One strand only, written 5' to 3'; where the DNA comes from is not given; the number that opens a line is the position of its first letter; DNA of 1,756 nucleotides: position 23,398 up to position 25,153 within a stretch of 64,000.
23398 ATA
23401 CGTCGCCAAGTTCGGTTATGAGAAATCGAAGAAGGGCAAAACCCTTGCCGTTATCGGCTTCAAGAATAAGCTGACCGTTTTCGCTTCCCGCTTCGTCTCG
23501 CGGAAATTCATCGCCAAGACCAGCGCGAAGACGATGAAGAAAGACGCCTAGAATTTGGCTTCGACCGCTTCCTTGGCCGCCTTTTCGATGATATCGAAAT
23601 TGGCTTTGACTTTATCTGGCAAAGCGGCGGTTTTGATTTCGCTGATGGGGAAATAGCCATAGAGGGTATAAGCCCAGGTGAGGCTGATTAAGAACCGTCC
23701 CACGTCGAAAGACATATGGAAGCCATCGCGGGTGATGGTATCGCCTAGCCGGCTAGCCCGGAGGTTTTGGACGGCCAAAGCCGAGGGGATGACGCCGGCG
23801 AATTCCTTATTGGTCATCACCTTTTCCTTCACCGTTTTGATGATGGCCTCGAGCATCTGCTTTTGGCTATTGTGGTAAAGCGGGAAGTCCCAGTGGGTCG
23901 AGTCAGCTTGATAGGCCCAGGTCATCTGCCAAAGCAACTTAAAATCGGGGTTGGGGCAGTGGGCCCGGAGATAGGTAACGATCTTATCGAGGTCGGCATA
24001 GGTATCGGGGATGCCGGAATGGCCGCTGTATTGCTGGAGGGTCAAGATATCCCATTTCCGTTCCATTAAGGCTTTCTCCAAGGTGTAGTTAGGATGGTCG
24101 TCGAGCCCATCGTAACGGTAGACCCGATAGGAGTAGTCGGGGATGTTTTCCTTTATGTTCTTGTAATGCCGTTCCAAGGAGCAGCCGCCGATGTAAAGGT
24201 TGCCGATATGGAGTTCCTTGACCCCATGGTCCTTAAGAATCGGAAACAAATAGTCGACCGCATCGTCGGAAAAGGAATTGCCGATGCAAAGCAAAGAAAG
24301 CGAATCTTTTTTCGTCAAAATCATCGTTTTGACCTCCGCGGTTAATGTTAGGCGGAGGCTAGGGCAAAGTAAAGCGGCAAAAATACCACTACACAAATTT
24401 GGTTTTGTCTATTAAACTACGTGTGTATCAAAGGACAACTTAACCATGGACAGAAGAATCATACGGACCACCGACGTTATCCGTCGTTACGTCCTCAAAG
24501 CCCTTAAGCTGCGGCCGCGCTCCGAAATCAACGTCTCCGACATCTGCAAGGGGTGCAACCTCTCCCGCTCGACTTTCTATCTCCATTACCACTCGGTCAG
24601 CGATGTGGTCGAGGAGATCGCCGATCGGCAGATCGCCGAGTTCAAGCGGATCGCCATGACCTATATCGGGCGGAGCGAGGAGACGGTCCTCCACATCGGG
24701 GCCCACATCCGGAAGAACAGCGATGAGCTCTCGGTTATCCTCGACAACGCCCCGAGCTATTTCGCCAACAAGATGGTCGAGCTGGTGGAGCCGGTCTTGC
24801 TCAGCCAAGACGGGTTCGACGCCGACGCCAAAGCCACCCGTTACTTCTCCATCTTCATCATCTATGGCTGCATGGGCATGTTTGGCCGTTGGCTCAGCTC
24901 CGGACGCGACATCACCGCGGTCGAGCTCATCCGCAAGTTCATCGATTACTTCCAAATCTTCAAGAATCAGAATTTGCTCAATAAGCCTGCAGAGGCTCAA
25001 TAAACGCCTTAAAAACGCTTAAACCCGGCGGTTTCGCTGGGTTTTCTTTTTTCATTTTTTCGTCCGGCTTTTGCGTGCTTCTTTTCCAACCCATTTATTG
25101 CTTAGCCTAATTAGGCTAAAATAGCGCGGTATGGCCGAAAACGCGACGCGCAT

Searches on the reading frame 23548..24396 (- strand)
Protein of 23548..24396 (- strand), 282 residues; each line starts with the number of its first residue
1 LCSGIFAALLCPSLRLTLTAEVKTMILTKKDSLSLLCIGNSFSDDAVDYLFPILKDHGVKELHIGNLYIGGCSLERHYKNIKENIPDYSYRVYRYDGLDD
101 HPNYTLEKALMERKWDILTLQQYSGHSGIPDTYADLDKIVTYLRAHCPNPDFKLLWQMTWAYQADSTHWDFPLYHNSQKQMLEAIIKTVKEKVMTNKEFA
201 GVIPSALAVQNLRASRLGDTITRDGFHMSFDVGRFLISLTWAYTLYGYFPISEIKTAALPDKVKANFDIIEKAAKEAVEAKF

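Call 3: search_protein_families(library=pfam, proteins=[window:23548-24396:-], max_evalue=0.01)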
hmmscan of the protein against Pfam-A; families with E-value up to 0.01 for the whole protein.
window:23548-24396:- (282 aa): 1 family
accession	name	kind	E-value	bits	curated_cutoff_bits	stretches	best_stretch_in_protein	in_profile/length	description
PF16227.11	DUF4886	-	3.9e-69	232.8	26.7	1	35-252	2-219/242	Domain of unknown function (DUF4886)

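Call 4: search_protein_families(library=ncbifam, proteins=[window:23548-24396:-], max_evalue=0.01)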
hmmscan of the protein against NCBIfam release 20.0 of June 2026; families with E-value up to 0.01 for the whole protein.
window:23548-24396:- (282 aa): 0 families

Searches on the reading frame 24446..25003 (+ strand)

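Call 3: search_protein_families(library=pfam, proteins=[window:24446-25003:+], max_evalue=0.01)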
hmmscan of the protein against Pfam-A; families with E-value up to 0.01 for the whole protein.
window:24446-25003:+ (185 aa): 1 family
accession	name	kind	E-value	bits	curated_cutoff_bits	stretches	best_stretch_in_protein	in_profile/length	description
PF14278.11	TetR_C_8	-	2.2e-07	31.4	26.1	1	78-168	4-100/103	Transcriptional regulator C-terminal region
